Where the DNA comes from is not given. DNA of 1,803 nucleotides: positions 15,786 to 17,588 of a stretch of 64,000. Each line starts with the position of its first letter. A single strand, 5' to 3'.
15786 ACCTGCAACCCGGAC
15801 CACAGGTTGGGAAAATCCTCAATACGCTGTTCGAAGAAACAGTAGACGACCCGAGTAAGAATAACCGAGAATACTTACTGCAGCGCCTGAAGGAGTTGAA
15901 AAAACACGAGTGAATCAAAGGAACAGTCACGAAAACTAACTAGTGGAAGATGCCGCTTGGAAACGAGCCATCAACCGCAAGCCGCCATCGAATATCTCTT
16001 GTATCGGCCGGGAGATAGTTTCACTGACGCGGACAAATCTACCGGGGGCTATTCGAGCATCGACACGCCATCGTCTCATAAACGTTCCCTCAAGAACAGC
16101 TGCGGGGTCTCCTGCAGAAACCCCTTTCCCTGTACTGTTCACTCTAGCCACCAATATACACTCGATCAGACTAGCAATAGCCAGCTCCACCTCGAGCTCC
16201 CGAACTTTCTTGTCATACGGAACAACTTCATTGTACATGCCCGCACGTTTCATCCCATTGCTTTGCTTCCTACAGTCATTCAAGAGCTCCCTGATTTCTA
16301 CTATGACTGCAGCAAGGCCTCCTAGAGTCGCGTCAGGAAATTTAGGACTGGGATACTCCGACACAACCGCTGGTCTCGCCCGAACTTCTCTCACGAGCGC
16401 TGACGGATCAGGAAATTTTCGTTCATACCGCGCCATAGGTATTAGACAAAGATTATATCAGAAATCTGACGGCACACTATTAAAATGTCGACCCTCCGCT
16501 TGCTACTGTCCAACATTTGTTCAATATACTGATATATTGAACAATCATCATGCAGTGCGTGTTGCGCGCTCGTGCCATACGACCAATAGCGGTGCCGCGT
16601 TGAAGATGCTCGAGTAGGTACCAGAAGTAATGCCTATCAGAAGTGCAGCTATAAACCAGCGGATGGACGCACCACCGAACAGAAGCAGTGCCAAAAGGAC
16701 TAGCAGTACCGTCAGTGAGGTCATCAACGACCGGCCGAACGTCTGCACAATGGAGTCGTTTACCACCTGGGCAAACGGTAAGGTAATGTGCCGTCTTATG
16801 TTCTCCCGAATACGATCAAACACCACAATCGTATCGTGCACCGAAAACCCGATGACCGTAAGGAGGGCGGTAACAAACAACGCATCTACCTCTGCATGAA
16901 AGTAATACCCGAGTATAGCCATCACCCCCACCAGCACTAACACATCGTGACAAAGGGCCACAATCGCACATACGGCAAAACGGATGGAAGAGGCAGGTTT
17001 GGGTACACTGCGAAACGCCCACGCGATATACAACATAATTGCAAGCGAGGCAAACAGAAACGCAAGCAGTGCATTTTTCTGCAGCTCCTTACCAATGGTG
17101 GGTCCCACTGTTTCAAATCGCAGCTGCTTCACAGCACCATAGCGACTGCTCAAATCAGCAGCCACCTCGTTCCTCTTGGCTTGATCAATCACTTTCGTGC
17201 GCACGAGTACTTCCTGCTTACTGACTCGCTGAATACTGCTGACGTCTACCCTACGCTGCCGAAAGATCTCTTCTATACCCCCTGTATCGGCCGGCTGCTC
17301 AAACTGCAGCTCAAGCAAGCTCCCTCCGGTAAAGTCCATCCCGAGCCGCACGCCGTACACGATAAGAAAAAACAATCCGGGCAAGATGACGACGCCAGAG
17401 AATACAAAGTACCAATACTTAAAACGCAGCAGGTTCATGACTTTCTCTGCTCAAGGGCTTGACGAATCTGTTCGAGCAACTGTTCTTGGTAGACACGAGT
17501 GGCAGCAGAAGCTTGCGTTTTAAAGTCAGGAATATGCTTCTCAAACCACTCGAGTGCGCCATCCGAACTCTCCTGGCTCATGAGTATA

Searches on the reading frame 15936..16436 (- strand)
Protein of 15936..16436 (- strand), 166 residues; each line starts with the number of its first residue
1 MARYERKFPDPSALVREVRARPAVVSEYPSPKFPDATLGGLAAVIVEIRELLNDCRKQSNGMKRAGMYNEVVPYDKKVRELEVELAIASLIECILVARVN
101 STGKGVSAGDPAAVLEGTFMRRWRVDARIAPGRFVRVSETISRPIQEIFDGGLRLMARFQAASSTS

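Call 11: search_protein_families(library=pfam, proteins=[window:15936-16436:-], max_evalue=0.01)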
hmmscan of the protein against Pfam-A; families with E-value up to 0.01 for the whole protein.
window:15936-16436:- (166 aa): 0 families

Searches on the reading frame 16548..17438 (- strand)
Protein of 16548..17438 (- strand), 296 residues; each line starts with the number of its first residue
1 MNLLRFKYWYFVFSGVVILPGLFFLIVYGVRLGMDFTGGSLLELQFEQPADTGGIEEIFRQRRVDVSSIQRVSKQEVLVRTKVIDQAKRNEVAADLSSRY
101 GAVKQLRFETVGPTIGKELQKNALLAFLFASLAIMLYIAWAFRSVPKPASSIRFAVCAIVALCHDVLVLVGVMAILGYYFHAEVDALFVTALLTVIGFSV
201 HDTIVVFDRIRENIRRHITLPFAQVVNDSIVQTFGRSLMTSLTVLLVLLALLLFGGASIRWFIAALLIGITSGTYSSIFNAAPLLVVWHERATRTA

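Call 11: search_protein_families(library=pfam, proteins=[window:16548-17438:-], max_evalue=0.01)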
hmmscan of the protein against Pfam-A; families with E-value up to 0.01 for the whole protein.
window:16548-17438:- (296 aa): 2 families
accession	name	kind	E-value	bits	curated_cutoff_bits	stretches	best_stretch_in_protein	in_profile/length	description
PF02355.23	SecD_SecF_C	-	3.2e-58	196.7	20.5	1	100-290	10-188/189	Protein export membrane protein SecD/SecF, C-terminal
PF07549.19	Sec_GG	-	2e-09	37.1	20.3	1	23-50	1-28/28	SecD/SecF GG Motif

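Call 31: find_encoding_contigs(protein=window:16551-17438:-, flank=10000, max_places=6)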
Protein window:16551-17438:- (296 aa): 2 contigs read that carry it; 2 places shown.
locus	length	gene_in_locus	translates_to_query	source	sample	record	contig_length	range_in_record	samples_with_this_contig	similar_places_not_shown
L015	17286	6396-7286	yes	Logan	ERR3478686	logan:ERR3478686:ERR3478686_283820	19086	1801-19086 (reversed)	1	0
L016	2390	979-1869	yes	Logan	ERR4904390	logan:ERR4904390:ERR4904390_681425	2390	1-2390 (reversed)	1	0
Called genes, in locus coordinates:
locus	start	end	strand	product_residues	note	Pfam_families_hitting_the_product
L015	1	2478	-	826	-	?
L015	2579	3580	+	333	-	-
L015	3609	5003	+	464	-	PF21760:SecD_1st, PF22599:SecDF_P1_head, PF02355:SecD_SecF_C, PF00873:ACR_tran, PF03176:MMPL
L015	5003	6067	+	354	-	-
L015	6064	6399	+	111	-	-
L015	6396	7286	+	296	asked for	PF07549:Sec_GG, PF02355:SecD_SecF_C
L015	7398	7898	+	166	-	-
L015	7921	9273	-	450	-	PF01743:PolyA_pol, PF12627:PolyA_pol_RNAbd, PF01966:HD, PF13735:tRNA_NucTran2_2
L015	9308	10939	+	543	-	PF01368:DHH, PF02272:DHHA1, PF17768:RecJ_OB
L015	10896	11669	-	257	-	-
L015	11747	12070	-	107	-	-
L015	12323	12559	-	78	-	-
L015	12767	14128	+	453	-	PF01336:tRNA_anti-codon, PF00152:tRNA-synt_2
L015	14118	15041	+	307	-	PF00768:Peptidase_S11, PF02113:Peptidase_S13 (weak)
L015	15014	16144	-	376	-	-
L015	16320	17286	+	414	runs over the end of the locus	PF00749:tRNA-synt_1c, PF19269:Anticodon_2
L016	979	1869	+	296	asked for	PF07549:Sec_GG, PF02355:SecD_SecF_C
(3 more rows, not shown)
